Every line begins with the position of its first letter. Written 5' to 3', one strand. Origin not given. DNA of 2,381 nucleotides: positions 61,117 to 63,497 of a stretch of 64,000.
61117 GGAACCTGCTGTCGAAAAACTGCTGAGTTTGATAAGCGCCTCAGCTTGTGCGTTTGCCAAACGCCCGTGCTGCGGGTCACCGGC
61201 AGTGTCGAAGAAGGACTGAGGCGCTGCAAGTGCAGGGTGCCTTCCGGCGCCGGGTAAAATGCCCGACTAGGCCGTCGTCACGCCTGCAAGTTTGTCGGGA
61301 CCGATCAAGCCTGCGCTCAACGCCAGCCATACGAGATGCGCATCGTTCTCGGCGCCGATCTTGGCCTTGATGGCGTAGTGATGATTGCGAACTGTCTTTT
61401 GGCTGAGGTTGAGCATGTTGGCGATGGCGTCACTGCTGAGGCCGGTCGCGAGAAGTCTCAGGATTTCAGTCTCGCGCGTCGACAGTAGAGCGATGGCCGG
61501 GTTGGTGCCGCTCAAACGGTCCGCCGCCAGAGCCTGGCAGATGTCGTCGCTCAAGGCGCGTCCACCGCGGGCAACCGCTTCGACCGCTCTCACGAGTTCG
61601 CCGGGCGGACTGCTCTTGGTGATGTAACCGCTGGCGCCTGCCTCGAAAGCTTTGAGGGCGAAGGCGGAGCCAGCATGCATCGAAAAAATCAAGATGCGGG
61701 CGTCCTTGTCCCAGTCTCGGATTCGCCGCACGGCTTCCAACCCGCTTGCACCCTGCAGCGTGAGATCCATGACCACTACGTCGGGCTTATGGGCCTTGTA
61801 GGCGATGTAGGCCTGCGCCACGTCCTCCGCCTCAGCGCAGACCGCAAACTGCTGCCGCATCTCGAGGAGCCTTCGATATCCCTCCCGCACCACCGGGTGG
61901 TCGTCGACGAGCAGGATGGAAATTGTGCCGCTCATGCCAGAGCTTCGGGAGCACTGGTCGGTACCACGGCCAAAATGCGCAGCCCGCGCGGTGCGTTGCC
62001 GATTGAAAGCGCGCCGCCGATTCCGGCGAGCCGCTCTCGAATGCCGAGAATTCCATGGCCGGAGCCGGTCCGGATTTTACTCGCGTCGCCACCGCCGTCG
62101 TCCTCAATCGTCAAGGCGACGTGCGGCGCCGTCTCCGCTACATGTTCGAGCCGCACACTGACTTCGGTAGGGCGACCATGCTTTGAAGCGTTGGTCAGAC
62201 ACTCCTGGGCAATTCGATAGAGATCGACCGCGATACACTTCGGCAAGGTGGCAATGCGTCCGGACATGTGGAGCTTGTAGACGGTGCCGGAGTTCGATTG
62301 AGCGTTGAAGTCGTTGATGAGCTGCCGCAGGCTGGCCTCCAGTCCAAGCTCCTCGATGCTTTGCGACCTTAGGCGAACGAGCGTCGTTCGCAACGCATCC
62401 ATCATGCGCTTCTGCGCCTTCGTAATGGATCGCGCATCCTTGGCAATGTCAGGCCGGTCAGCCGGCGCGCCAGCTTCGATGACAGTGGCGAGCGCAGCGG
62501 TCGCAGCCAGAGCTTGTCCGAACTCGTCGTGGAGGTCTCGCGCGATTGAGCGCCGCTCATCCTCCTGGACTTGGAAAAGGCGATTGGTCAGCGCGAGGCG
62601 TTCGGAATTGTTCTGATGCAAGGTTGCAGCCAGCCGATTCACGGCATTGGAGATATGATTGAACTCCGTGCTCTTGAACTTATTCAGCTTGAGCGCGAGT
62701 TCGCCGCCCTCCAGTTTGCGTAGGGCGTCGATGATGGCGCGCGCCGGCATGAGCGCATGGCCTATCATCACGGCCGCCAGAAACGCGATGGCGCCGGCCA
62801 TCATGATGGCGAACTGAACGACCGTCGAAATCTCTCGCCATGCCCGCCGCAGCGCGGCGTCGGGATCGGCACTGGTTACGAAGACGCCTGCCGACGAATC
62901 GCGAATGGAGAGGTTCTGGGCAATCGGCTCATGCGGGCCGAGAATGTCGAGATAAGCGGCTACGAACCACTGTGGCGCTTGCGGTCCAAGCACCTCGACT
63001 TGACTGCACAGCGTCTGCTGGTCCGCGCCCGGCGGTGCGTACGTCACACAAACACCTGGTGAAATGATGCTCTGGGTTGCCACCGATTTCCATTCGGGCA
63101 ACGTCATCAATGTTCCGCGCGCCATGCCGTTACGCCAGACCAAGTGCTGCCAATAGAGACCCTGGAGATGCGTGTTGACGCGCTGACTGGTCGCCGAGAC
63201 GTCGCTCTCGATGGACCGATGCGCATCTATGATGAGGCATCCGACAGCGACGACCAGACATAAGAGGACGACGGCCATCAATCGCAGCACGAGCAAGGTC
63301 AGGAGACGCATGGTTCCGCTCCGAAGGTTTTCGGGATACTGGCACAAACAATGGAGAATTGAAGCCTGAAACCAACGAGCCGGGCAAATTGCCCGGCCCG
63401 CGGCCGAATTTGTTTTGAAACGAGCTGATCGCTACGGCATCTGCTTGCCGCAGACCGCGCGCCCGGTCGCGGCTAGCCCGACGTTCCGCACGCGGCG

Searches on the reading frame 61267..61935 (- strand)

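Call 21: search_protein_families(library=pfam, proteins=[window:61267-61935:-])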
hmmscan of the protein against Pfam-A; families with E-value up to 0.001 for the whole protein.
window:61267-61935:- (222 aa): 3 families
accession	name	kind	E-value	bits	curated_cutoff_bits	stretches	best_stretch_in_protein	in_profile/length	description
PF00072.30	Response_reg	-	7.9e-28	97.3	30.2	1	7-118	1-110/111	Response regulator receiver domain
PF00196.25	GerE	-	9.7e-16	57.6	23.5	1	150-204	2-56/57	Bacterial regulatory proteins, luxR family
PF08281.18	Sigma70_r4_2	-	0.00041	20.4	25.7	1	147-192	7-53/54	Sigma-70, region 4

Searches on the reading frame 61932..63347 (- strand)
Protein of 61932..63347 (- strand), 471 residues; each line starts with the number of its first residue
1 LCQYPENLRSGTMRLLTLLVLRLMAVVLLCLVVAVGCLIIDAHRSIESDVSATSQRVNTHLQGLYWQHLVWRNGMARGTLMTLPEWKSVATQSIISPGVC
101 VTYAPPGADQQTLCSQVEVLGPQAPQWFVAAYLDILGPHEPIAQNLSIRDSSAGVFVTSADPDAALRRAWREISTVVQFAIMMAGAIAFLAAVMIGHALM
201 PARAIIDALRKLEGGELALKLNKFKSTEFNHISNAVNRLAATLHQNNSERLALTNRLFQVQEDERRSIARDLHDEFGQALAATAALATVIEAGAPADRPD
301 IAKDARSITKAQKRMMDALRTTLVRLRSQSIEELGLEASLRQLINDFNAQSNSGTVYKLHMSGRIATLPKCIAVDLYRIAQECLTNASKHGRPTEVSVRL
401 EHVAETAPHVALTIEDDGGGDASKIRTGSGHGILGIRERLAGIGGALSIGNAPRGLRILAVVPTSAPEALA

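Call 21: search_protein_families(library=pfam, proteins=[window:61932-63347:-])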
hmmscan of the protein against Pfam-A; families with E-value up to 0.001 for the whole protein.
window:61932-63347:- (471 aa): 2 families
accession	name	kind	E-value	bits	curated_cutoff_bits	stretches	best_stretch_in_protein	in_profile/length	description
PF07730.19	HisKA_3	-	1e-10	42.4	24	1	264-329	1-66/68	Histidine kinase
PF02518.31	HATPase_c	-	8.9e-08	33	26.4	1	374-463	4-108/111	Histidine kinase-, DNA gyrase B-, and HSP90-like ATPase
